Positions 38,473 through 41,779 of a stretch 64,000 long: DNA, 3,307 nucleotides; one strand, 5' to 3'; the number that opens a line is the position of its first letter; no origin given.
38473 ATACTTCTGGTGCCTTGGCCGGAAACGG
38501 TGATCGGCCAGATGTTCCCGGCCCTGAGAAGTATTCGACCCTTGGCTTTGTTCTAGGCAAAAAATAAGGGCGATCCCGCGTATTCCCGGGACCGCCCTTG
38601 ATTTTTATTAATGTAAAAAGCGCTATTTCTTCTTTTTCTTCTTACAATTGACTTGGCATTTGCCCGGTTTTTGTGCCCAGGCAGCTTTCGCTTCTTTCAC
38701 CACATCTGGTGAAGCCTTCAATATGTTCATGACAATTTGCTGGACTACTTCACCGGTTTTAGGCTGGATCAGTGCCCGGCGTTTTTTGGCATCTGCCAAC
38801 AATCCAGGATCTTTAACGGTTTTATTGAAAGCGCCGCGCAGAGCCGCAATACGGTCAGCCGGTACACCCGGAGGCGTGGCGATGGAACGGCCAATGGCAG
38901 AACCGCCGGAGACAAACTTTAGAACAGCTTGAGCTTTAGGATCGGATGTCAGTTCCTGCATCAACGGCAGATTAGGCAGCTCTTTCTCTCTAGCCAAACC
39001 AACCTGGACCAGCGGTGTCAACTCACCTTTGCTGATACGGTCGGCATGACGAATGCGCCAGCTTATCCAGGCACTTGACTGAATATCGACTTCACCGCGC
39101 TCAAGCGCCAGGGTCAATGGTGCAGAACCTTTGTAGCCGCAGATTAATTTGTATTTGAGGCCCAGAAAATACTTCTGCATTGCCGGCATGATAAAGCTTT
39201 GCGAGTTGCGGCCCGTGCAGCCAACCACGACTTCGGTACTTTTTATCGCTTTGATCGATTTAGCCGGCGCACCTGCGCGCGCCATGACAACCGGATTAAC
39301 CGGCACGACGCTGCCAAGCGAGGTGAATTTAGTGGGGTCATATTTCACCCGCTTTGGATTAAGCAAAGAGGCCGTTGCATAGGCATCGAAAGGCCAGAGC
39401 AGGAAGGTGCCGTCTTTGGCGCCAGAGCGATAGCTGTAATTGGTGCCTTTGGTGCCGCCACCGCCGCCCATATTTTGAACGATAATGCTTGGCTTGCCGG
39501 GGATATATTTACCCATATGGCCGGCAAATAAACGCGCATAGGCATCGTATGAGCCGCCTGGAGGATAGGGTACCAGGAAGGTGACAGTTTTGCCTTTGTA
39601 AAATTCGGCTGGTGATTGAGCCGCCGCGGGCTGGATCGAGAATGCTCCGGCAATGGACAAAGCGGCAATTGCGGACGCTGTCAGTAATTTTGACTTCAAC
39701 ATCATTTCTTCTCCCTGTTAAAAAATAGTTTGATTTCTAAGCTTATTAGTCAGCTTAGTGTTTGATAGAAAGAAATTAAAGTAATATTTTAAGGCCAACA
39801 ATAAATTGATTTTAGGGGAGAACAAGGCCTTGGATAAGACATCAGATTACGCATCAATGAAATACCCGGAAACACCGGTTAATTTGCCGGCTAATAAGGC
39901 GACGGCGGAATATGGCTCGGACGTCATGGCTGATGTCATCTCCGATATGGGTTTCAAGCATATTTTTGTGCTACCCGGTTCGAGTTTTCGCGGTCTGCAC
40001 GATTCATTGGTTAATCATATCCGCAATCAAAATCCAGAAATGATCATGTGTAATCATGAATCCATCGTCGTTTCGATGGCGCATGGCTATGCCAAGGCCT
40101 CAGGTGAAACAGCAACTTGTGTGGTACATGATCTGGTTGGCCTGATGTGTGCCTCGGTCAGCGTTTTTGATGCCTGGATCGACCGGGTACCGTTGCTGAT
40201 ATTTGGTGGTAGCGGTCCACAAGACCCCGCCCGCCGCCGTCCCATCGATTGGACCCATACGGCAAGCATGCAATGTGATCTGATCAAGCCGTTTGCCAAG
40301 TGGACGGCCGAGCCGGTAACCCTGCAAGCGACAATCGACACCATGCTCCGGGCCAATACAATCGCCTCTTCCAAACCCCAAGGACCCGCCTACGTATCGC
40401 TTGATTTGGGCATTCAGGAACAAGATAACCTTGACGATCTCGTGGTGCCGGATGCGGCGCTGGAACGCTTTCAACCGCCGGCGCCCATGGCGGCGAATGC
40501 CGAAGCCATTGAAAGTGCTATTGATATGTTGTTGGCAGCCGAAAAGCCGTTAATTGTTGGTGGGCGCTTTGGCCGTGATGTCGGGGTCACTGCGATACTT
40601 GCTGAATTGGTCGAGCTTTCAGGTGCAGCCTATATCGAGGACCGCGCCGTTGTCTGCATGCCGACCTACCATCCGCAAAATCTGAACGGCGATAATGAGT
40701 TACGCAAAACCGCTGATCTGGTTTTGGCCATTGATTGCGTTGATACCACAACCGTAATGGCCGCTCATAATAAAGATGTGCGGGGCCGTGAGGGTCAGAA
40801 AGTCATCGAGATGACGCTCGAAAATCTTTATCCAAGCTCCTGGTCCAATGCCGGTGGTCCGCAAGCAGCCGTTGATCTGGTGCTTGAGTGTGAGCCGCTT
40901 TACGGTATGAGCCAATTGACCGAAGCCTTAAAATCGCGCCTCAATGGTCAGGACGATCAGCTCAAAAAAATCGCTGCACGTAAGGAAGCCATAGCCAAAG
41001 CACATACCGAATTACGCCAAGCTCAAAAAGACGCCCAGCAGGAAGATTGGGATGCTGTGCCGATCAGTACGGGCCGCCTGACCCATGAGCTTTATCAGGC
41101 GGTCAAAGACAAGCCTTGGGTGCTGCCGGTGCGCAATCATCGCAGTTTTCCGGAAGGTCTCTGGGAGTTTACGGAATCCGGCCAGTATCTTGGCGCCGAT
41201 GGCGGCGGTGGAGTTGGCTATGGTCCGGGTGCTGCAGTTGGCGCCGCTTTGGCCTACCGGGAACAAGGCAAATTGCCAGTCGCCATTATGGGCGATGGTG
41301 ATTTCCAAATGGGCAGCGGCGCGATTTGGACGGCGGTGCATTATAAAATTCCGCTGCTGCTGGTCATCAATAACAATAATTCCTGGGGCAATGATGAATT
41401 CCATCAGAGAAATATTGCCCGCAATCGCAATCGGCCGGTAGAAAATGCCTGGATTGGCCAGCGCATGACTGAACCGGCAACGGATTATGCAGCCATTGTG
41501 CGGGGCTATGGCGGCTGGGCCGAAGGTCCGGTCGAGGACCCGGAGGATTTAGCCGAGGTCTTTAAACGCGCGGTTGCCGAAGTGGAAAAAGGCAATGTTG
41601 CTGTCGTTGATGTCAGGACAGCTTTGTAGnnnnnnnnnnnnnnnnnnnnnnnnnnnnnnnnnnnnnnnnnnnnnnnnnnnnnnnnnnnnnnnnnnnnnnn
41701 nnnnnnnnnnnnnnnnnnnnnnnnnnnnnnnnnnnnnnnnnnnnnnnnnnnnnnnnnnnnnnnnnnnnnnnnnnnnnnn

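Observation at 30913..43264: Multi-decarboxylase catabolic system: two UbiDs, HMPD-decarboxylase-like aldolase, TPP enzyme, Mo-hydroxylase, TTT importer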

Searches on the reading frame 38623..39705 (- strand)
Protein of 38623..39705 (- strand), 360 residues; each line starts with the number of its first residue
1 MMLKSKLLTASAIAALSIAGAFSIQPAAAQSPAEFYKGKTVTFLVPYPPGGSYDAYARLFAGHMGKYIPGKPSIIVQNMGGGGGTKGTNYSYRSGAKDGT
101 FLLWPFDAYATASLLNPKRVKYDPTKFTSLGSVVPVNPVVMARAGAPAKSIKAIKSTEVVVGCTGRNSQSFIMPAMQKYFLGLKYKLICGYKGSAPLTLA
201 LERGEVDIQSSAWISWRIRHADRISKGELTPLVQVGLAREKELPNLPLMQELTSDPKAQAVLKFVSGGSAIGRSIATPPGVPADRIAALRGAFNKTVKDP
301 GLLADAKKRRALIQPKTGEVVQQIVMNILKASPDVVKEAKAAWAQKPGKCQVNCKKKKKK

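Call 3: search_protein_families(library=pfam, proteins=[window:38623-39705:-])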
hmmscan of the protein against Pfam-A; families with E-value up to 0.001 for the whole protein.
window:38623-39705:- (360 aa): 1 family
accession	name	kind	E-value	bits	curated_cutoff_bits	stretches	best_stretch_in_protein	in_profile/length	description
PF03401.19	TctC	-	5.7e-09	36.3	27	1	73-301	16-234/274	Tripartite tricarboxylate transporter family receptor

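Call 7: search_protein_families(library=ncbifam, proteins=[window:38623-39705:-], max_evalue=0.00001)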
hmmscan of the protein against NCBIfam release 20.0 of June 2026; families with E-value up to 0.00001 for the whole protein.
window:38623-39705:- (360 aa): 0 families

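Call 47: search_solved_structures(query=window:38623-39705:-, max_evalue=0.01)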
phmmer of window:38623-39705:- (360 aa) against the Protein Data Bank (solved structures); distinct sequences matched with E-value up to 0.01: 11.
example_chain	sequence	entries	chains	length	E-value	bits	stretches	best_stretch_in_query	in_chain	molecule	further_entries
2f5x_A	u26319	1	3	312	1.5e-13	53.6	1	36-251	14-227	BugD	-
8hka_A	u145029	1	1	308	1.2e-11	47.5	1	41-301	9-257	Periplasmic terephthalate binding protein (TBP)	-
8hk9_D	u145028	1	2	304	1.5e-11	47.1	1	41-301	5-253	Periplasmic terephthalate binding protein (TBP)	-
8hkb_A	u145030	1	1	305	8.9e-11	44.6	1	41-301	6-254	Periplasmic terephthalate binding protein (TBP)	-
2dvz_A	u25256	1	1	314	1.4e-10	43.9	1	32-208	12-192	Putative exported protein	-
7ndr_A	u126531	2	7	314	5.3e-10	42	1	35-264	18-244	Tripartite tricarboxylate transporter substrate binding protein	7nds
5oei_A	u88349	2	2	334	1.3e-09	40.8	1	31-252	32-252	Uncharacterized protein family UPF0065:Tat pathway signal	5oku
6hke_A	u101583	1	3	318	6.7e-09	38.4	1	38-251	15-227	Possible TctC subunit of the Tripartite Tricarboxylate Transport(TTT) Family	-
4x9t_A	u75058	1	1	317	2.8e-06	29.8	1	30-306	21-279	Uncharacterized protein UPF0065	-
2qpq_A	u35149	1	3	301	8.2e-05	25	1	37-196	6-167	protein Bug27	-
25hk_A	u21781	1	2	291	0.00071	21.9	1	31-195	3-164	Tripartite tricarboxylate transporter substrate binding protein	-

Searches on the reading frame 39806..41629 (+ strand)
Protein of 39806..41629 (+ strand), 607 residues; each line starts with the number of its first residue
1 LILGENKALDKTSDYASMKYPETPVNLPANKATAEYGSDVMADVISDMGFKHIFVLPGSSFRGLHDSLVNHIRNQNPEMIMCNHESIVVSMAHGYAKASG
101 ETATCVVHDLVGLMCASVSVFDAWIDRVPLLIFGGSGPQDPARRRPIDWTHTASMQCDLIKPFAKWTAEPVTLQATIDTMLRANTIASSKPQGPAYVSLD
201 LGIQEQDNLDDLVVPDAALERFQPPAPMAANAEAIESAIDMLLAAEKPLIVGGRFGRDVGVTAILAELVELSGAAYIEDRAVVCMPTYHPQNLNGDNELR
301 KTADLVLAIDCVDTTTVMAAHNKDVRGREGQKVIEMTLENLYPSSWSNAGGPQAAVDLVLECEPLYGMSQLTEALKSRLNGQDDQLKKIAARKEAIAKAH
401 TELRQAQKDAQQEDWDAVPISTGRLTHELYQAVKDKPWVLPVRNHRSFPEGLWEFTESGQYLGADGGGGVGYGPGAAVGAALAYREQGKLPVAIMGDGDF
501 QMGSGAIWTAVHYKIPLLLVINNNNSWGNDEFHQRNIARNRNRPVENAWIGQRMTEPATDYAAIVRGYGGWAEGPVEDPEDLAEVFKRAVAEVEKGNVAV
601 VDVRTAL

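Call 3: search_protein_families(library=pfam, proteins=[window:39806-41629:+])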
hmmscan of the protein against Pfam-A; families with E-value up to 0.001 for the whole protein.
window:39806-41629:+ (607 aa): 3 families
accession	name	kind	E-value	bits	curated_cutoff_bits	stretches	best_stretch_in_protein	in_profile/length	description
PF02775.26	TPP_enzyme_C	-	1.9e-25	89.8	21.9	1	452-603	12-151/151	Thiamine pyrophosphate enzyme, C-terminal TPP binding domain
PF02776.23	TPP_enzyme_N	-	6e-22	78.1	26.8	1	37-143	3-106/119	Thiamine pyrophosphate enzyme, N-terminal TPP binding domain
PF00205.28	TPP_enzyme_M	-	0.00059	20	30.4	0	235-309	1-84/137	Thiamine pyrophosphate enzyme, central domain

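Call 7: search_protein_families(library=ncbifam, proteins=[window:39806-41629:+], max_evalue=0.00001)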
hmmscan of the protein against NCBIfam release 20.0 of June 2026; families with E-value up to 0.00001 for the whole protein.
window:39806-41629:+ (607 aa): 48 families (the best 25 are shown)
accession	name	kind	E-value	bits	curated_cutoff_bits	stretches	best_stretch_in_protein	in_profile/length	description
NF006203.0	PRK08327.1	equivalog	6.3e-75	252.8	456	1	34-604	8-567/571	thiamine pyrophosphate-requiring protein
NF005485.1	PRK07092.1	equivalog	7.4e-41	140.5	493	2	39-278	5-229/523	benzoylformate decarboxylase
NF006052.0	PRK08199.1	subfamily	1.9e-39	135.4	539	1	31-604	4-536/559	thiamine pyrophosphate protein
NF004807.0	PRK06154.1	equivalog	6.9e-35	120.7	607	1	23-605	8-554/565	thiamine pyrophosphate-requiring protein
NF058623.1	HdaclCoAlyACT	equivalog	3.3e-34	118.5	600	2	33-294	8-260/575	2-hydroxyacyl-CoA lyase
NF006122.0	PRK08266.1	subfamily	8.3e-34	117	571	1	36-594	5-516/543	hypothetical protein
TIGR00118.1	acolac_lg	equivalog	8.3e-33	113.7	538.35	2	37-253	3-208/557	biosynthetic-type acetolactate synthase large subunit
NF005712.0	PRK07524.1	subfamily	5.5e-30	104.3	500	1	39-592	7-519/536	5-guanidino-2-oxopentanoate decarboxylase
NF005039.0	PRK06456.1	equivalog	6.8e-29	100.8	868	2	37-271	4-233/572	acetolactate synthase large subunit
NF004919.0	PRK06276.1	equivalog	8.9e-28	96.9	866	2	392-595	339-531/582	acetolactate synthase large subunit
NF006378.0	PRK08617.1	equivalog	1.1e-25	90.1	510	1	32-270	5-229/556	acetolactate synthase AlsS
NF004710.0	PRK06048.1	equivalog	1.8e-25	89.4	976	2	37-293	10-256/561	acetolactate synthase large subunit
NF006581.0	PRK09107.1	equivalog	3.7e-25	88.3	974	2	35-274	11-243/595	acetolactate synthase 3 large subunit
NF008431.0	PRK11269.1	equivalog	1.1e-24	87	791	2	41-271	10-229/591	glyoxylate carboligase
NF006525.0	PRK08979.1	equivalog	1.9e-24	86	1084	2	37-253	6-215/572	acetolactate synthase 3 large subunit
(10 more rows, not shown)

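Call 36: search_solved_structures(query=window:39806-41629:+, max_evalue=1e-10)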
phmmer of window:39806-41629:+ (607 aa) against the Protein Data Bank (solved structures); distinct sequences matched with E-value up to 1e-10: 92 (the best 60 are shown).
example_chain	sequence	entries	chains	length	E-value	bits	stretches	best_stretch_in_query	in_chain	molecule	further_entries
9qz4_A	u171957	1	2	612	1.2e-27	100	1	39-307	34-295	2-hydroxyacyl-CoA lyase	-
7pt1_A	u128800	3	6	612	3.7e-27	98.4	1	39-307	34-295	2-hydroxyacyl-CoA lyase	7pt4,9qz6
7pt2_A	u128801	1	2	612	5.9e-27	97.8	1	39-307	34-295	2-hydroxyacyl-CoA lyase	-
9qz5_A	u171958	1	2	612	6.1e-27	97.7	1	39-307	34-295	2-hydroxyacyl-CoA lyase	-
7pt3_A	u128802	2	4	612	9.1e-27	97.1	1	39-307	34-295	2-hydroxyacyl-CoA lyase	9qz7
3iae_A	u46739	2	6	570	4.3e-23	85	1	37-286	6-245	Benzaldehyde lyase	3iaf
4q9d_A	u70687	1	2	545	1.1e-22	83.7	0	453-527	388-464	Benzoylformate decarboxylase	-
2uz1_B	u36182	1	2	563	1.1e-22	83.7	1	37-286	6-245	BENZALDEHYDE LYASE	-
2ag0_A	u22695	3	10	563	1.1e-22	83.7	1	37-286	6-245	benzaldehyde lyase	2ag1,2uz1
3d7k_A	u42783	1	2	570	1.1e-22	83.7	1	37-286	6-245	Benzaldehyde lyase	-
6qsi_A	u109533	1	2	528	1e-21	80.4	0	78-291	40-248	Benzoylformate decarboxylase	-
4qpz_A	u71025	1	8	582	1.1e-21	80.4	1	39-286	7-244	Formolase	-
4k9o_A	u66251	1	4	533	3.5e-21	78.7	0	79-290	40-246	Benzoylformate decarboxylase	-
4gm4_A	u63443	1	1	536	4.3e-21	78.4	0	79-290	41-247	Benzoylformate decarboxylase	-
4k9k_A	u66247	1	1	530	4.5e-21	78.3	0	79-290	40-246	Benzoylformate decarboxylase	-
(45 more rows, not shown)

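Call 85: find_homologous_proteins(query=window:39806-41629:+, max_evalue=1e-30)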
Query window:39806-41629:+ (607 aa): 2858 proteins with E <= 1e-30 among 8000 candidates; the best 120 are listed.
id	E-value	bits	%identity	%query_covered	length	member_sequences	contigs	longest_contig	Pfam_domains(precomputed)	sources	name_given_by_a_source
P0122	0.0e+0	1376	100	99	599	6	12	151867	PF02775.27,PF02776.24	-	-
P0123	0.0e+0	1181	83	99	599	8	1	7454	PF02775.27,PF02776.24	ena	-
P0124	0.0e+0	1180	84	99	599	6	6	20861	PF02775.27,PF02776.24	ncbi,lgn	-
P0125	0.0e+0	1161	82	99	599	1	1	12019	PF02775.27,PF02776.24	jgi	jgi:acetolactate synthase I/II/III large subunit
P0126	0.0e+0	1150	82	99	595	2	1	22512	PF02775.27,PF02776.24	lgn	-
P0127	0.0e+0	1146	80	99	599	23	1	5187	PF02775.27,PF02776.24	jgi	jgi:acetolactate synthase-1/2/3 large subunit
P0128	0.0e+0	1130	81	99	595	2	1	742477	PF02775.27,PF02776.24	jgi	-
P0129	0.0e+0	1079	75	99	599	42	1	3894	PF02775.27,PF02776.24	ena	-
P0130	0.0e+0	1066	74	99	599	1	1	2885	PF02775.27,PF02776.24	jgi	-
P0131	0.0e+0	1027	74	98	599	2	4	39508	PF02775.27,PF02776.24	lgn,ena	-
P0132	3.7e-294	995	81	87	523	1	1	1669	PF02775.27,PF02776.24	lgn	-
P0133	1.7e-265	900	64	98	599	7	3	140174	PF02775.27,PF02776.24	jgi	-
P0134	2.6e-263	893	63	98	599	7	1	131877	PF02775.27,PF02776.24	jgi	jgi:acetolactate synthase-1/2/3 large subunit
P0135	3.5e-263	893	63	99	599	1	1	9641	PF02775.27,PF02776.24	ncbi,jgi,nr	ncbi:MAG: thiamine pyrophosphate-binding protein [Rhodospirillales bacterium]|nr:thiamine pyrophosph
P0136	1.7e-254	864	63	98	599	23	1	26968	PF02775.27,PF02776.24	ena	-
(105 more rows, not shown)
